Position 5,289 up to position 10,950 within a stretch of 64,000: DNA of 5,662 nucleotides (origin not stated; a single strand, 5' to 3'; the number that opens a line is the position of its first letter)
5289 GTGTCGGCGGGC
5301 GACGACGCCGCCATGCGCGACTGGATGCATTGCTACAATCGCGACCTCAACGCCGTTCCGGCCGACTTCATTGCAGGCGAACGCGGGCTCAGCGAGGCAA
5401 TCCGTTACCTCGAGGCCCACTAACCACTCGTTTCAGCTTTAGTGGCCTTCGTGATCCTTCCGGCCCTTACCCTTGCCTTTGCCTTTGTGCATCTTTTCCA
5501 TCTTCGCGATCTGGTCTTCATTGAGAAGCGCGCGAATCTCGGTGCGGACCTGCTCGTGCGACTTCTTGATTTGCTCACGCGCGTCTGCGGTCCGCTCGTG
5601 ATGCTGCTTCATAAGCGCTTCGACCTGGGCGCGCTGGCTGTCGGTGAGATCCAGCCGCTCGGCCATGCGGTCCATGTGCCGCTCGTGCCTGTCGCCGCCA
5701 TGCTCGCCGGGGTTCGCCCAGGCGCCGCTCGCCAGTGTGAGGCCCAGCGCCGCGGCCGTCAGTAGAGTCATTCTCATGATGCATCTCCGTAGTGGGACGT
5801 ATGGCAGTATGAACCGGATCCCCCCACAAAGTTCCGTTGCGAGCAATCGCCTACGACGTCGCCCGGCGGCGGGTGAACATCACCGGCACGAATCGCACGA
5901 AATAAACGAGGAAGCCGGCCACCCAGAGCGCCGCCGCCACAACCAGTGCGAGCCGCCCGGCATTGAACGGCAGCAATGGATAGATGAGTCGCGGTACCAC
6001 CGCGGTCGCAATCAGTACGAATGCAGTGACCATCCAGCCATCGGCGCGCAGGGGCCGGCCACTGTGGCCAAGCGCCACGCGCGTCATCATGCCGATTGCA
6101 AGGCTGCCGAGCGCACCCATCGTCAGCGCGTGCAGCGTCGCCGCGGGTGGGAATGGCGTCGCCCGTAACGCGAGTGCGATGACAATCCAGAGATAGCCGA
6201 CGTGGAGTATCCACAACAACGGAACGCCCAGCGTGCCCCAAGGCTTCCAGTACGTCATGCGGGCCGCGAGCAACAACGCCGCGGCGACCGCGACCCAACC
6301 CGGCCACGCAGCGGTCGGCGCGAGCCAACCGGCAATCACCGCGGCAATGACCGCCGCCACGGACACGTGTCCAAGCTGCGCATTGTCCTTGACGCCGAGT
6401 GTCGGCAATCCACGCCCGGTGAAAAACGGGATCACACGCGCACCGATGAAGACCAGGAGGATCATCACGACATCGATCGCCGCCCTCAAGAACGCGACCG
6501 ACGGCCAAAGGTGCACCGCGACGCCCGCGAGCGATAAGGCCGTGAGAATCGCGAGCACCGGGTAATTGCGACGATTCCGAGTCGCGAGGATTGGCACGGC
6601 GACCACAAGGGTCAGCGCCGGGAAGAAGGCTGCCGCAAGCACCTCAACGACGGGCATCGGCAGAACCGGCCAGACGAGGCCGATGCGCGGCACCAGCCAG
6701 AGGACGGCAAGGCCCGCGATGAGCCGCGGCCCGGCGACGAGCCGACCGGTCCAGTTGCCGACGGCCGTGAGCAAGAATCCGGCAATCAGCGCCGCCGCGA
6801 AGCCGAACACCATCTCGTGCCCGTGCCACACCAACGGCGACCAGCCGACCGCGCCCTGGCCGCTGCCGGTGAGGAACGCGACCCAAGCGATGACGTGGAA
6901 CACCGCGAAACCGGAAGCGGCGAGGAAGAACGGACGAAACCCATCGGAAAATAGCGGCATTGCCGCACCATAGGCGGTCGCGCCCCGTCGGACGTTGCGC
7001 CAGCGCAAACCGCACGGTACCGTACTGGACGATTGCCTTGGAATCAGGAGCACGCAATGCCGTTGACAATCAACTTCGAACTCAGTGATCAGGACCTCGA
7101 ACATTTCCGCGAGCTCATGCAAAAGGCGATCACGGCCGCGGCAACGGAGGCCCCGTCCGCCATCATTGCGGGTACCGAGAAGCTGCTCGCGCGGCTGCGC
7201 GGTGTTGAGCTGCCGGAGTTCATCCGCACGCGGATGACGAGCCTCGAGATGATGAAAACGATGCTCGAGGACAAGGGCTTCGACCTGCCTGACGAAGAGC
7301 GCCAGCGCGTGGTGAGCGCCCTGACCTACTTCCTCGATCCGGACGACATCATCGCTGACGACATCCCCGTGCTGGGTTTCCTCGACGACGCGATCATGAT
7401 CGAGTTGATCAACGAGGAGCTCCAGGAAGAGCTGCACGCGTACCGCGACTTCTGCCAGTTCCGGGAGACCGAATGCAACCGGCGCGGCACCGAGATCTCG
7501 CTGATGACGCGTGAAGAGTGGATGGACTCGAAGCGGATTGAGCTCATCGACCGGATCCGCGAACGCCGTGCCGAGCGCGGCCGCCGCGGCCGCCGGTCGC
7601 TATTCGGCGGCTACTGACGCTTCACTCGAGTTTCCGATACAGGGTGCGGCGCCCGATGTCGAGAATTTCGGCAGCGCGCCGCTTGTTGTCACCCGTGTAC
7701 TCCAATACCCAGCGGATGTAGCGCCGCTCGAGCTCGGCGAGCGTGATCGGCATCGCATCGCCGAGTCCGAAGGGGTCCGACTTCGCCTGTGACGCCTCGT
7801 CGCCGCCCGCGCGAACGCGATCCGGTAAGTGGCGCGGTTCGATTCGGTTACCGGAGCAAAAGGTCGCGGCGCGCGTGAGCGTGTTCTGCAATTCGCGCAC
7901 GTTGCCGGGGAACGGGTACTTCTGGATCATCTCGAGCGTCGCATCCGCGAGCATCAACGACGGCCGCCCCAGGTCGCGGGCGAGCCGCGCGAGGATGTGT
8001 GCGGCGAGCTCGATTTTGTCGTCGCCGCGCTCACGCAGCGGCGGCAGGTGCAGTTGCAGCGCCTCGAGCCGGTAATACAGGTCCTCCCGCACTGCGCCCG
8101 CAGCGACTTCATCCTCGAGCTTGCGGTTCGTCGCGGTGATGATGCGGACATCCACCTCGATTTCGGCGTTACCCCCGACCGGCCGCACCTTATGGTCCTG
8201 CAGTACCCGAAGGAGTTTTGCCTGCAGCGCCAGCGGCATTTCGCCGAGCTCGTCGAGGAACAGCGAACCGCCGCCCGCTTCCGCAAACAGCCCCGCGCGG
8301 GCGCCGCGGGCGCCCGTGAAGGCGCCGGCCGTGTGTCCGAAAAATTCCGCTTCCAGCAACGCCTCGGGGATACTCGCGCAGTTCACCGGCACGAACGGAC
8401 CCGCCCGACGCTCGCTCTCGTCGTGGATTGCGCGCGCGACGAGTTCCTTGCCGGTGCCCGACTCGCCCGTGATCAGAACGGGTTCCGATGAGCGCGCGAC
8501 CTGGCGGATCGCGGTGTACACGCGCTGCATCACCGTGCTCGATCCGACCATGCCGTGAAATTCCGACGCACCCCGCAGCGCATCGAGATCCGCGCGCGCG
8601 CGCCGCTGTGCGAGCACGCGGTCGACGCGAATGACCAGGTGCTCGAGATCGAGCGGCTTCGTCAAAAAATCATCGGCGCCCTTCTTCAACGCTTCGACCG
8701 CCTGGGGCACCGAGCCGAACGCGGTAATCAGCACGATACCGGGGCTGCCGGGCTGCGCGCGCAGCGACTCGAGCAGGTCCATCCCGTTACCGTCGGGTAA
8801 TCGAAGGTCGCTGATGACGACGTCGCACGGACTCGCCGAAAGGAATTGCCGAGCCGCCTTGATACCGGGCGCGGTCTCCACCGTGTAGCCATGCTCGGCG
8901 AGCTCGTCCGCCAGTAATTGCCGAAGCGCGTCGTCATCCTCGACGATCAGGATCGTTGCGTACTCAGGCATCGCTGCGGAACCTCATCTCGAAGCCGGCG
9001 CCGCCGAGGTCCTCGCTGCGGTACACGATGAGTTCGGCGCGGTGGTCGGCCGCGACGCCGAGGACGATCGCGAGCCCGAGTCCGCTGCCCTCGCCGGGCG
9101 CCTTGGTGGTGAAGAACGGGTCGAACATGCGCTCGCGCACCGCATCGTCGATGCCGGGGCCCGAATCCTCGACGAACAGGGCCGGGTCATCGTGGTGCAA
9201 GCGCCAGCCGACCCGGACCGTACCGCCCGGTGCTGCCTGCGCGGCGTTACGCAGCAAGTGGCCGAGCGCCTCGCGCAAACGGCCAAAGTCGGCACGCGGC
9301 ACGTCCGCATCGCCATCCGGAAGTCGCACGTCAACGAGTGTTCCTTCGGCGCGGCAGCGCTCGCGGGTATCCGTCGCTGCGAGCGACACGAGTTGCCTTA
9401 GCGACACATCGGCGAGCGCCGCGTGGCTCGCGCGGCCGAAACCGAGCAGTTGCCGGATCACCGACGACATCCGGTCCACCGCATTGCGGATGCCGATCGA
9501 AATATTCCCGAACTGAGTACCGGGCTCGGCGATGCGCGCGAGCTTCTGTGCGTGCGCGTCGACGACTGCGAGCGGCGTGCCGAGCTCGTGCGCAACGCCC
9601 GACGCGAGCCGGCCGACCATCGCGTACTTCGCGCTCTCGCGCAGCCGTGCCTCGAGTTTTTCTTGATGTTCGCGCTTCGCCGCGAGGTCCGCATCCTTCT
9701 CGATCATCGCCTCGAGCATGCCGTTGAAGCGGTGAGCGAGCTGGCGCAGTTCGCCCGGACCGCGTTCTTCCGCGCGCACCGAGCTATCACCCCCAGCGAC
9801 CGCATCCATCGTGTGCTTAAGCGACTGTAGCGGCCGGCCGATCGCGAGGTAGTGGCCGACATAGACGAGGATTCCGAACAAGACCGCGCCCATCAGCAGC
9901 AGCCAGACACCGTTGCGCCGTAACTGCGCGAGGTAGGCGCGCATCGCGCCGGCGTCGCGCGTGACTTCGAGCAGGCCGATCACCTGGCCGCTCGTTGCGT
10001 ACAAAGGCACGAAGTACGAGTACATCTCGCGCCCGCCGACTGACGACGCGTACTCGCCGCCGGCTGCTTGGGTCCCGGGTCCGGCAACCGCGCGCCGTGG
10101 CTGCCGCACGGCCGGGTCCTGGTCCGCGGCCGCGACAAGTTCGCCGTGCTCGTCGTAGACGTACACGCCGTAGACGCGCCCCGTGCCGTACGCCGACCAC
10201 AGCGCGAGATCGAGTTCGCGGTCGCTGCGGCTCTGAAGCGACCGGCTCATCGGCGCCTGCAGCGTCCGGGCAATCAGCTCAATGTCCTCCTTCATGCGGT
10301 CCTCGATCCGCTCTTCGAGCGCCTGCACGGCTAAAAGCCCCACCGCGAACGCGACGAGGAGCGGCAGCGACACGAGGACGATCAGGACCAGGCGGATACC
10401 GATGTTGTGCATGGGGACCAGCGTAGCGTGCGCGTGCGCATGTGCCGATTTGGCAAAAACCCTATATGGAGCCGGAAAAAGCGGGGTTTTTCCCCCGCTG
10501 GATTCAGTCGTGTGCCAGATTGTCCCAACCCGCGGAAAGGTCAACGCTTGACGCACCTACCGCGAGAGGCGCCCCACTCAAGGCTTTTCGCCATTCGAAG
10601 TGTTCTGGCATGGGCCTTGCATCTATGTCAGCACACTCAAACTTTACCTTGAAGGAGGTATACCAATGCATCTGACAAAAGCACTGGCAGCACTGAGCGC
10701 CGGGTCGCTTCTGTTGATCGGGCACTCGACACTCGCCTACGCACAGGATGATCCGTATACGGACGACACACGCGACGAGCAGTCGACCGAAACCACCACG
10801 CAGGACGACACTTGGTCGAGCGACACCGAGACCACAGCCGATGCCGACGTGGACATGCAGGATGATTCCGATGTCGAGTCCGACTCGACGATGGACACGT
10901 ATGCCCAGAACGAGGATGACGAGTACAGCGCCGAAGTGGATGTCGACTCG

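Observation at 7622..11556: ZraPSR-like architecture: a sigma-54 promoter drives an acidic secreted DUF4168 protein, divergent from an NtrC-type two-component operon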

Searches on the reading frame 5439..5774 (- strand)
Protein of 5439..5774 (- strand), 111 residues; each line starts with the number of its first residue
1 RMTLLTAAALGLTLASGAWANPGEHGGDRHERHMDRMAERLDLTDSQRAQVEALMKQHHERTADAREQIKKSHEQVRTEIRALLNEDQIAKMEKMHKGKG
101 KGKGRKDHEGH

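Call 3: search_protein_families(library=pfam, proteins=[window:5439-5774:-], max_evalue=0.01)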
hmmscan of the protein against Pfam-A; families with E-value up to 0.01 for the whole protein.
window:5439-5774:- (111 aa): 2 families
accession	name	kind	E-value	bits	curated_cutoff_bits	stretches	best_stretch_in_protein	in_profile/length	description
PF13801.11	Metal_resist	-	1.2e-08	35.6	29.2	1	4-82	3-81/125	Heavy-metal resistance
PF07813.17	LTXXQ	-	8.8e-06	26.8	24.3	1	31-95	3-73/100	LTXXQ motif family protein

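Call 15: search_protein_families(library=ncbifam, proteins=[window:5439-5774:-], max_evalue=0.001)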
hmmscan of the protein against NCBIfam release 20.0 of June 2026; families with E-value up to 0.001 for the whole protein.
window:5439-5774:- (111 aa): 3 families
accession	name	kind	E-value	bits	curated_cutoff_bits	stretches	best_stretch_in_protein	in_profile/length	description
NF007769.1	PRK10455.1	equivalog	6.1e-05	23.3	174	1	8-96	24-114/160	ATP-independent periplasmic protein-refolding chaperone Spy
NF009391.0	PRK12750.1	equivalog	8.3e-05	22.6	148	1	4-82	8-89/170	CpxP family protein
NF033780.1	exosort_XrtU_C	equivalog_domain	0.00053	19.8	40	1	15-84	102-170/173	exosortase U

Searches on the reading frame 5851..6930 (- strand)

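Call 3: search_protein_families(library=pfam, proteins=[window:5851-6930:-], max_evalue=0.01)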
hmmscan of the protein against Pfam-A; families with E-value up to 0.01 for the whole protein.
window:5851-6930:- (359 aa): 1 family
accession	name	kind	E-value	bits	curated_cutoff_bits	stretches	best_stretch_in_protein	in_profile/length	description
PF05940.17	NnrS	-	8e-84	282.6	28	1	1-355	10-371/371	NnrS protein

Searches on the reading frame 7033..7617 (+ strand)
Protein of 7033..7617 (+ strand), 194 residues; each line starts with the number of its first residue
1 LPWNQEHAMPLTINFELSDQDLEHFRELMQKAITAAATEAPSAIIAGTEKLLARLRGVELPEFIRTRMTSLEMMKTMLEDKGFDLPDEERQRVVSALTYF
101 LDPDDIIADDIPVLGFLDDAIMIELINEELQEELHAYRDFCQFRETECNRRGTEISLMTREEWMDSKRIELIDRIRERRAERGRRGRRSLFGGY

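Call 3: search_protein_families(library=pfam, proteins=[window:7033-7617:+], max_evalue=0.01)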
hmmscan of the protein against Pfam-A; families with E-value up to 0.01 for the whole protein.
window:7033-7617:+ (194 aa): 1 family
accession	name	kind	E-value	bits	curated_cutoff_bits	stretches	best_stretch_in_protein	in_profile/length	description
PF06803.17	DUF1232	-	9.1e-08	32.2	23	1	93-123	5-35/37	Protein of unknown function (DUF1232)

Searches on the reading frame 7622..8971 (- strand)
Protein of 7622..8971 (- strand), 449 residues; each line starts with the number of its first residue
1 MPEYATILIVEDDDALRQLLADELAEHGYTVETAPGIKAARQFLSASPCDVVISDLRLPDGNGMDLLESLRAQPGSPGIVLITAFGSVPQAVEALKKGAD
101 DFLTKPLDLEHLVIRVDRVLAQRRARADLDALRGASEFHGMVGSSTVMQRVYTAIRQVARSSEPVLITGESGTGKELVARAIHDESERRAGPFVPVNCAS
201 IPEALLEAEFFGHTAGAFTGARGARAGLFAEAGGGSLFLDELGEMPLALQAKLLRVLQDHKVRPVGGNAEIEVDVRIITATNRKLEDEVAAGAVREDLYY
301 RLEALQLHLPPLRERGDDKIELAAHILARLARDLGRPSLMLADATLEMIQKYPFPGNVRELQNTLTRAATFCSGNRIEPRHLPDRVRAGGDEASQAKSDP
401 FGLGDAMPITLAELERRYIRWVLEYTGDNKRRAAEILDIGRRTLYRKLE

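Call 3: search_protein_families(library=pfam, proteins=[window:7622-8971:-], max_evalue=0.01)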
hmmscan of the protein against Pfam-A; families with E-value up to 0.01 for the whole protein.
window:7622-8971:- (449 aa): 9 families
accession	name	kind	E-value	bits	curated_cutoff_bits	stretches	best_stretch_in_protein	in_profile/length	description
PF00158.32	Sigma54_activat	-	8.6e-69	231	20.2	1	141-307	1-167/168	Sigma-54 interaction domain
PF00072.30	Response_reg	-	2.4e-27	95.7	30.2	1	7-116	1-110/111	Response regulator receiver domain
PF14532.12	Sigma54_activ_2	-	2.1e-25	90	25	1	142-312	1-138/138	Sigma-54 interaction domain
PF25601.1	AAA_lid_14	-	1.8e-20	73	27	1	313-397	1-85/87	AAA+ ATPase lid domain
PF02954.25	HTH_8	-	1.1e-10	41.5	22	1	410-449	1-40/42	Bacterial regulatory protein, Fis family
PF13191.12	AAA_16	-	2.7e-06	28.4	32.6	1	142-258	3-121/167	AAA ATPase domain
PF07728.20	AAA_5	-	4.2e-05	24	22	1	164-284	1-124/139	AAA domain (dynein-related subfamily)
PF00004.35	AAA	-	0.00015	22.7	21.2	1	165-283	1-110/131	ATPase family associated with various cellular activities (AAA)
PF01078.27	Mg_chelatase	-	0.0088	15.9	20.3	0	220-281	93-156/207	Magnesium chelatase, subunit ChlI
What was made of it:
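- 7622..8971 (-): Sigma-54-dependent response regulator (bEBP): REC + AAA+ sigma-54 activation domain with GAFTGA + Fis-type HTH. Pfam Sigma54_activat 231 bits, Response_reg 95.7, HTH_8 41.5 (call 3).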

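Call 15: search_protein_families(library=ncbifam, proteins=[window:7622-8971:-], max_evalue=0.001)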
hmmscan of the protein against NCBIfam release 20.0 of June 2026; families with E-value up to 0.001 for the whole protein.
window:7622-8971:- (449 aa): 109 families (the best 25 are shown)
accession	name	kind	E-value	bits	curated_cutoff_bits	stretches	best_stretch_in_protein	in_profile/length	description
NF008469.0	PRK11361.1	equivalog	3e-124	415.2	714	1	4-448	4-451/461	acetoacetate metabolism transcriptional regulator AtoC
TIGR01818.1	ntrC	equivalog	4.4e-121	404.9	558.6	1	7-448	1-460/463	nitrogen regulation protein NR(I)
NF041946.1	LuxO_transreg_Vib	equivalog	7.6e-107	358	800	1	10-449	2-458/463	quorum-sensing sigma-54 dependent transcriptional regulator LuxO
TIGR02915.1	PEP_resp_reg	equivalog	3e-105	352.6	502.6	1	7-447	1-438/445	PEP-CTERM-box response regulator transcription factor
NF008176.1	PRK10923.1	equivalog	7.4e-101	338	620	1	6-392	5-391/469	nitrogen regulation protein NR(I)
NF007689.0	PRK10365.1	equivalog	9.7e-101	337.7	760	1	6-448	7-439/441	sigma-54-dependent response regulator transcription factor ZraR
NF011695.0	PRK15115.1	equivalog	2.2e-100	336.5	763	1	5-446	7-431/445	two-component system response regulator GlrR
NF041552.1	TF_PrdR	equivalog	3.4e-99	332.7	795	1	136-449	264-574/577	sigma-54 dependent transcriptional regulator PrdR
TIGR01817.1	nifA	equivalog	4.5e-97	326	528.85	1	133-382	190-438/534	nif-specific transcriptional activator NifA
NF051870.1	NAssimRespRegNtrX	equivalog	2.5e-96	323.3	600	1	6-448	3-447/452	nitrogen assimilation response regulator NtrX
NF038308.1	RNA_repair_RtcR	equivalog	7.4e-94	315.5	650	1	118-445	161-505/530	RNA repair transcriptional activator RtcR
NF003451.0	PRK05022.1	equivalog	7e-93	312.1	476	1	134-446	185-503/512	nitric oxide reductase transcriptional regulator NorR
NF050807.1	TransRegFlbDCaul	equivalog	2.5e-91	306.8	750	1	26-448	22-435/454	sigma-54-dependent transcriptional regulator FlbD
TIGR02329.1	propionate_PrpR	equivalog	3.7e-88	296.4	499.2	1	124-448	197-524/526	propionate catabolism operon regulatory protein PrpR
NF049963.1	RespRegFlgRCampy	domain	1.2e-82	278.1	750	1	7-382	3-377/429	fla regulon two-component system response regulator FlgR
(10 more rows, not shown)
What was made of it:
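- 7622..8971 (-): Below all NCBIfam equivalog cut-offs, best AtoC 415/714 and NtrC 405/559 (call 15).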

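Call 83: search_solved_structures(query=window:7622-8968:-, max_evalue=1e-30)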
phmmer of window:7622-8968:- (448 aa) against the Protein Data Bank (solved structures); distinct sequences matched with E-value up to 1e-30: 35.
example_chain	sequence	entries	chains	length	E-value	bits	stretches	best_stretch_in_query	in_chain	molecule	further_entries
4l4u_A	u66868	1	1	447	9.5e-97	328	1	4-447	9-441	Transcriptional regulator (NtrC family)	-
1ny5_A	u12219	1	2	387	4.6e-92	312.6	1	5-379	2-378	transcriptional regulator (NtrC family)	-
3dzd_A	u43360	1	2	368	4.2e-88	299.5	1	6-378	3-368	Transcriptional regulator (NtrC family)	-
5ep0_A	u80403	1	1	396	6.7e-86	292.2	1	5-377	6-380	Putative repressor protein luxO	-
9qq6_C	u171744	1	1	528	8.4e-73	249.1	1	130-441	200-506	Nif-specific regulatory protein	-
1ojl_A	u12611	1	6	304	1.5e-70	241.6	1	140-447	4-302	TRANSCRIPTIONAL REGULATORY PROTEIN ZRAR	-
5exx_A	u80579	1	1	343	2.1e-68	234.6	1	135-396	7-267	Transcriptional regulator FleQ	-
8p53_C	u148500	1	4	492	5.2e-68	233.3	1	130-397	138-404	Transcriptional regulator FleQ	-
6jdi_A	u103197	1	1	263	8.6e-68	232.6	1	135-392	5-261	Nitrogen assimilation regulatory protein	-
6j7e_A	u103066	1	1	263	4.3e-67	230.3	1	135-392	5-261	Nitrogen assimilation regulatory protein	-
6jdl_A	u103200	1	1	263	1.1e-66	228.9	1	135-392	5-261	Nitrogen assimilation regulatory protein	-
7ejw_C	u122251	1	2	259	1.5e-66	228.5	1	135-384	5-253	Transcriptional regulator FleQ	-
5exp_A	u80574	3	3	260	2e-66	228.1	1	135-381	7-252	Transcriptional regulator FleQ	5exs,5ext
8pb9_D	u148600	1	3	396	2.4e-66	227.8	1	130-377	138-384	Transcriptional regulator FleQ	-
26jl_A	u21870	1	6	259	7.9e-66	226.1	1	139-386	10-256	Flagellar regulatory protein A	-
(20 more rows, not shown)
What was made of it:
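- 7622..8971 (-): Closest solved structures are Aquifex NtrC-family proteins (call 83).
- The regulator matches the ZraR model along its full length (call 15) and the ZraR structure 1OJL (call 83).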

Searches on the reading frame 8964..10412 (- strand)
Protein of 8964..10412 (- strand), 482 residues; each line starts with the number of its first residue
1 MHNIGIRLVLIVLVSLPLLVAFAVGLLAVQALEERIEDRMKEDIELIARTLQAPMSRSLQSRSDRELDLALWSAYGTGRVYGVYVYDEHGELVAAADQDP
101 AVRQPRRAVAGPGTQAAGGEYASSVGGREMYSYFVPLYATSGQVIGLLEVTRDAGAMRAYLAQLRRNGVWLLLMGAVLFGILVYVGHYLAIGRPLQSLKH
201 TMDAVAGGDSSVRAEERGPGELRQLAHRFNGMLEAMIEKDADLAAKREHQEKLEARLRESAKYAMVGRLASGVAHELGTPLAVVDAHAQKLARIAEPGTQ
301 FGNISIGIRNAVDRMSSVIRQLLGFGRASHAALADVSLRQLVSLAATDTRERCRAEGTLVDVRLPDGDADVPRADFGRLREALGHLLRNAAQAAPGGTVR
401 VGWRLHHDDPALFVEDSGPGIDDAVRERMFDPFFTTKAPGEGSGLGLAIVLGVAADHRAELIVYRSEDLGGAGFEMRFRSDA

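Call 3: search_protein_families(library=pfam, proteins=[window:8964-10412:-], max_evalue=0.01)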
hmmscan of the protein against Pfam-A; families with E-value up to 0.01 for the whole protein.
window:8964-10412:- (482 aa): 7 families
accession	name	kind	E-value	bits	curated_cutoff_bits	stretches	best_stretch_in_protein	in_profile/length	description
PF02518.31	HATPase_c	-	3.2e-16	60.2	26.4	1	377-479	4-108/111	Histidine kinase-, DNA gyrase B-, and HSP90-like ATPase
PF00672.30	HAMP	-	1.8e-11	44.6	25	1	191-235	6-50/53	HAMP domain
PF00512.31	HisKA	-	7.6e-07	29.5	26.9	1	267-328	3-63/66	His Kinase A (phospho-acceptor) domain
PF08448.16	PAS_4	-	7.4e-05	23.4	23.1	1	73-155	28-106/110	PAS fold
PF17203.10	sCache_3_2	-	0.0019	18.7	28.4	1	83-164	56-138/140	Single cache domain 3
PF13581.12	HATPase_c_2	-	0.0038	17.7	27.4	1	380-457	37-112/127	Histidine kinase-like ATPase domain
PF17202.10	sCache_3_3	-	0.0067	17.2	28.8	0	123-161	66-104/107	Single cache domain 3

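Call 15: search_protein_families(library=ncbifam, proteins=[window:8964-10412:-], max_evalue=0.001)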
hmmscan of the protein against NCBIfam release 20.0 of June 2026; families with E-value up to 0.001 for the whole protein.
window:8964-10412:- (482 aa): 70 families (the best 25 are shown)
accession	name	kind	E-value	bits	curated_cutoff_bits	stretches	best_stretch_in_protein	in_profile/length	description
NF008468.0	PRK11360.1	equivalog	1e-35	123.2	646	1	249-478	379-606/616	two-component system sensor histidine kinase AtoS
NF007688.0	PRK10364.1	equivalog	2.9e-31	108.7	479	1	248-474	222-445/460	two-component system sensor histidine kinase ZraS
NF008312.0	PRK11100.1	equivalog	8.7e-29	100.7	356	1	136-468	153-463/477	two-component system sensor histidine kinase CreC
TIGR01386.1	cztS_silS_copS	subfamily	1.2e-27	97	292.55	2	268-463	243-443/457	heavy metal sensor histidine kinase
NF052574.1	HisKinEspCMyxo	equivalog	1.1e-25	90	1200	1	250-476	401-633/785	serine histidine kinase EspC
NF010411.0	PRK13837.1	equivalog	1.9e-23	82.4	647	1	239-461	423-657/828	two-component system VirA-like sensor kinase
NF046026.1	HisKinCckACaul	equivalog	6.9e-22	77.3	1000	1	249-475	285-527/678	cell cycle histidine kinase CckA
TIGR02966.1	phoR_proteo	equivalog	2e-21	76.4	334.2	1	271-478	119-333/333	phosphate regulon sensor histidine kinase PhoR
NF046020.1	HisKinCckABruc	equivalog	1.2e-20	73.1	1000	1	249-455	463-683/868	cell cycle histidine kinase CckA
NF052573.1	HisKinEspAMyxo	equivalog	4.7e-20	71.2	1400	1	250-471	368-602/755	serine histidine kinase EspA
NF038348.1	T2SS_HK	subfamily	5.7e-20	71.2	450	1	378-475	471-568/574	histidine kinase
NF047466.1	hybrid_RR_LvrB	exception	5.9e-20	71.8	500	2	232-356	119-242/377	hybrid histidine kinase/response regulator LvrB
NF033092.0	HK_WalK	equivalog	6.3e-20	71.3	725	2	271-470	377-585/594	cell wall metabolism sensor histidine kinase WalK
NF007007.0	PRK09470.1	equivalog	2.1e-19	69.8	486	2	268-475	247-454/463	envelope stress sensor histidine kinase CpxA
NF007004.0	PRK09467.1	equivalog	2.2e-19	69.6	415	1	269-469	235-426/440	two-component system sensor histidine kinase EnvZ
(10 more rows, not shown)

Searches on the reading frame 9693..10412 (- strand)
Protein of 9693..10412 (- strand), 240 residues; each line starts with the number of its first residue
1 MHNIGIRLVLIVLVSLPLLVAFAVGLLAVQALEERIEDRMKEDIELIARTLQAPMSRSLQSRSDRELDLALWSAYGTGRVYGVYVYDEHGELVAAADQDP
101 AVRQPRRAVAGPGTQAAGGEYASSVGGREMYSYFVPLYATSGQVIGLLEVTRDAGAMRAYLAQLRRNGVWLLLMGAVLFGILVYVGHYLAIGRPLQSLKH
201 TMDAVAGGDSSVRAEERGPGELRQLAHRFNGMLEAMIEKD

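Call 89: find_homologous_proteins(query=window:9693-10412:-, max_evalue=0.00001)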
Query seq(240 aa) (240 aa): 1 proteins with E <= 0.00001 among 3720 candidates.
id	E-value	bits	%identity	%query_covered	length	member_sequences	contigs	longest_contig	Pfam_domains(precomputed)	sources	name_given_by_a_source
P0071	8.2e-53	197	82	48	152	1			PF00672.31,PF26769.1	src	-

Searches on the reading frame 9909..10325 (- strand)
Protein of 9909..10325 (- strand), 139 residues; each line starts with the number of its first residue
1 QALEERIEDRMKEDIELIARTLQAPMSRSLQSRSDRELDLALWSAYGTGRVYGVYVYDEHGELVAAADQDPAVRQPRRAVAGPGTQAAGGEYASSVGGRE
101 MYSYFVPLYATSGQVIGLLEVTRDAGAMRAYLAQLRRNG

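Call 82: search_solved_structures(query=window:9909-10325:-, max_evalue=1)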
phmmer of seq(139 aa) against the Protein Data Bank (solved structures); distinct sequences matched with E-value up to 1: 2.
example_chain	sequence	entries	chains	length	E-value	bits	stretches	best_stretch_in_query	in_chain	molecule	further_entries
7clg_A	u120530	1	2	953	0.72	13.2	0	7-51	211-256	Putative helicase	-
4cql_A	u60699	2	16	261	0.81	13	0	27-87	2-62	ESTRADIOL 17-BETA-DEHYDROGENASE 8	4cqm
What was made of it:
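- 8964..10412 (-): Sensor histidine kinase: two TM segments, ~145-aa periplasmic domain with weak PAS/sCache-like matches, HAMP, HisKA, HATPase_c. Its stop overlaps the regulator start by 8 nt. The sensor domain has no PDB sequence relative (call 82).
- Tried and rejected: The kinase sensor domain has no PDB sequence relative (call 82).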

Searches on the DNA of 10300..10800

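Call 24: search_rna_families(source=window, start=10300, end=10800, threshold=evalue, max_evalue=1)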
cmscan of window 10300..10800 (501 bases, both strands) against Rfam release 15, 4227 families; matches with E-value up to 1: 0.
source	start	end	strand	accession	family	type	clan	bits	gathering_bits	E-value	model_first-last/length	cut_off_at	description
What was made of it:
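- Tried and rejected: It is not a known RNA: Rfam gave no hit at E<=1 (call 24).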
